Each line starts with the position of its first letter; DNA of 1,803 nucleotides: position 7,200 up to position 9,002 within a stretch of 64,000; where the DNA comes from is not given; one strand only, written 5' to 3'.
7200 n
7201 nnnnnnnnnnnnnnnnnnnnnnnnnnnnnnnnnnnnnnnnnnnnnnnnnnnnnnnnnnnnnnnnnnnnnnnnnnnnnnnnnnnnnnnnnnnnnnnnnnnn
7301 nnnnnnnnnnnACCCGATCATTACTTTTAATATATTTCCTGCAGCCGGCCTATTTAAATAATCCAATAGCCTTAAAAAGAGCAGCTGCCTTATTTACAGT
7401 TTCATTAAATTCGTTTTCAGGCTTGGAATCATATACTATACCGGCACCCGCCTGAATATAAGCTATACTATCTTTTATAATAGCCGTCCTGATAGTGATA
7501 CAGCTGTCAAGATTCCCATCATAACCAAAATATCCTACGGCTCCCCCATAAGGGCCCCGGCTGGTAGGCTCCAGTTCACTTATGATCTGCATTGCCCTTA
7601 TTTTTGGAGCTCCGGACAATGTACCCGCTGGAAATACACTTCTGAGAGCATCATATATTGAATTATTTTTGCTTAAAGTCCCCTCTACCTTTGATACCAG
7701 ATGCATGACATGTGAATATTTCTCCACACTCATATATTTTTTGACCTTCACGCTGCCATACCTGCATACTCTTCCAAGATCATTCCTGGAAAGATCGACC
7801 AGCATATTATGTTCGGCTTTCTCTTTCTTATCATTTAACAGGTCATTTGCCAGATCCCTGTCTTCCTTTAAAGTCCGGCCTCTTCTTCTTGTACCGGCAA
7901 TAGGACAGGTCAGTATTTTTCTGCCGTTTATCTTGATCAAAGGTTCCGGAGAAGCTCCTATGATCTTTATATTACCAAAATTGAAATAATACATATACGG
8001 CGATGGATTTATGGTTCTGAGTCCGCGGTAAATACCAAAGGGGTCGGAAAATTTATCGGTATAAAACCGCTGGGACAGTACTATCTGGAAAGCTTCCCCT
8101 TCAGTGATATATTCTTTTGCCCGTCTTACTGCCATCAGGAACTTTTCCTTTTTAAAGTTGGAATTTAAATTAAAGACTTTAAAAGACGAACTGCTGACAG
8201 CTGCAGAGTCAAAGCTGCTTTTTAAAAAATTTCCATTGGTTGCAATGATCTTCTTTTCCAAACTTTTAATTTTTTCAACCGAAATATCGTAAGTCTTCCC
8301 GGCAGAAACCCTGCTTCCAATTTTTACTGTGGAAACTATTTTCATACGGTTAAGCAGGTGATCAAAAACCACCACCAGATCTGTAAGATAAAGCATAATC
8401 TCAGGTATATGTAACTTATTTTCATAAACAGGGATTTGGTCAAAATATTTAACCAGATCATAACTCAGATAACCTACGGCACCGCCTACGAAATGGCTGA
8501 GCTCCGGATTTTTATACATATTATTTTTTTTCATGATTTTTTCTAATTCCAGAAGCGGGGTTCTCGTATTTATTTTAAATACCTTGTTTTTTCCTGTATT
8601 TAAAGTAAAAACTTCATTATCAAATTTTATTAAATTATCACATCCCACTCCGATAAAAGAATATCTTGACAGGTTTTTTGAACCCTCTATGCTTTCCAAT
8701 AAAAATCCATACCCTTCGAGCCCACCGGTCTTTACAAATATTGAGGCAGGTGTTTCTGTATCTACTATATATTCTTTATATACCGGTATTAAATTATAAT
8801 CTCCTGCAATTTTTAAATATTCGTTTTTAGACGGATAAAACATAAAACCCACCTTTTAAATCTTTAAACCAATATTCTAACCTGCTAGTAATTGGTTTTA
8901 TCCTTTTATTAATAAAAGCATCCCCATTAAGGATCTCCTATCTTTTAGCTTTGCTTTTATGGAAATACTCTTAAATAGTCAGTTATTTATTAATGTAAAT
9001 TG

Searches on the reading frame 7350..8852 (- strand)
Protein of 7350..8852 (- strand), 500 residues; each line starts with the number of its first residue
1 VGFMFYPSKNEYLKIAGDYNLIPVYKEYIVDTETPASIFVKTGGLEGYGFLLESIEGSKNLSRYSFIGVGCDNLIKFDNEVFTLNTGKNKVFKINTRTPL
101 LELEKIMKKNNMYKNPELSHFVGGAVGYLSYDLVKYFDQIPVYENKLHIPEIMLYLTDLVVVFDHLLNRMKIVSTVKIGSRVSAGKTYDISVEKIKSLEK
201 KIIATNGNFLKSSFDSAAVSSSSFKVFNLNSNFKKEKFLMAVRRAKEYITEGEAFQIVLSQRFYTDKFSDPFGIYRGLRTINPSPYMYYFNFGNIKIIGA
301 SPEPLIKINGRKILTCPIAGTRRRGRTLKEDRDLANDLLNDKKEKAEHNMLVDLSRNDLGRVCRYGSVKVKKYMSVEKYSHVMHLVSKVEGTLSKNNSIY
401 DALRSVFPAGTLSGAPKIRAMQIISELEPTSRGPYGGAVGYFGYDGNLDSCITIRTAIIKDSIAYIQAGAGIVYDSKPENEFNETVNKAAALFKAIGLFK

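Call 53: search_protein_families(library=pfam, proteins=[window:7350-8852:-], max_evalue=0.0001)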
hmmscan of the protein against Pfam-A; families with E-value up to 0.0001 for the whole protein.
window:7350-8852:- (500 aa): 2 families
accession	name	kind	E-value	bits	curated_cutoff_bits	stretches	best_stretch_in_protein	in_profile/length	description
PF00425.24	Chorismate_bind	-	5.9e-93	311.6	27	1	235-488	2-257/257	chorismate binding enzyme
PF04715.19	Anth_synt_I_N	-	2.6e-32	112.4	23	1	31-170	1-138/140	Anthranilate synthase component I, N terminal region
